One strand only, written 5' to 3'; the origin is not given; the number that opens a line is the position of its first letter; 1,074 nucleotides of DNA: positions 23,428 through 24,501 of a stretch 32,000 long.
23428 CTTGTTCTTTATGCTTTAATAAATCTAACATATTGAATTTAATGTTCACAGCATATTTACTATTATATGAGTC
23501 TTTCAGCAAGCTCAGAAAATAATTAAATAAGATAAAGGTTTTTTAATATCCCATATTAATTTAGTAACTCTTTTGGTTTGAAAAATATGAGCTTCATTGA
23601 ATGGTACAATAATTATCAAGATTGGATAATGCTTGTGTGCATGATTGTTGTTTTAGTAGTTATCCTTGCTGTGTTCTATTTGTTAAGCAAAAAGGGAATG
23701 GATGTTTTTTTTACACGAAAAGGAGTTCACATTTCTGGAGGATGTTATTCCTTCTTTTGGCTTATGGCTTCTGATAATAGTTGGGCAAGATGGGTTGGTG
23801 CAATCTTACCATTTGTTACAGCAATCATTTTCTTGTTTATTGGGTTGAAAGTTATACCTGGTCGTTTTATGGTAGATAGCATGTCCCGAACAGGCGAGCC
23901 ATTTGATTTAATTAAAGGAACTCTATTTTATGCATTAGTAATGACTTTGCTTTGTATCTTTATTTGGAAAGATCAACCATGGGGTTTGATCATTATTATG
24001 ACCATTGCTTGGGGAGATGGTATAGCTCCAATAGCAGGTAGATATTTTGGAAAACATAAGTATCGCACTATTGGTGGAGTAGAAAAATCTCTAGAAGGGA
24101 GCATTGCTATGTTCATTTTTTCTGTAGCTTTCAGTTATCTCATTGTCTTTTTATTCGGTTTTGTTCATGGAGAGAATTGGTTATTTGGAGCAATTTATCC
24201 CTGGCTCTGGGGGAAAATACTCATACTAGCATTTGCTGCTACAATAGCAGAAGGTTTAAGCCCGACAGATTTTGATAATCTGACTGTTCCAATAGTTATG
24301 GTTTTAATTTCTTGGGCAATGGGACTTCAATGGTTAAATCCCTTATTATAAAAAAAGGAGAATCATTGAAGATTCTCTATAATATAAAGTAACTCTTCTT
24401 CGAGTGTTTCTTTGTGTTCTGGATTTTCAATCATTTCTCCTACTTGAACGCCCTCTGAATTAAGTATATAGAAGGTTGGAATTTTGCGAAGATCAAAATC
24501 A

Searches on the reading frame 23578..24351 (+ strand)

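Call 5: search_protein_families(library=pfam, proteins=[window:23578-24351:+], max_evalue=1)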
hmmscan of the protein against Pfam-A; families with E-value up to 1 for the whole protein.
window:23578-24351:+ (257 aa): 5 families
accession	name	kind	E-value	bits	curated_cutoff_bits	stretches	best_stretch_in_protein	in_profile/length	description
PF01148.25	CTP_transf_1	-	0.0017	18.7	24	1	16-221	24-211/264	Cytidylyltransferase family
PF23183.1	bHLH_NPAS4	-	0.0093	16.4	27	1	110-132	31-53/54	NPAS4 bHLH domain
PF20377.3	DUF6672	-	0.33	11.2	24.3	1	15-57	8-49/152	Family of unknown function (DUF6672)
PF09489.15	CbtB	-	0.42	11.3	27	1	173-199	7-33/51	Probable cobalt transporter subunit (CbtB)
PF18898.5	DUF5654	-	0.6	10.6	23.8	0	112-129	43-60/71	Family of unknown function (DUF5654)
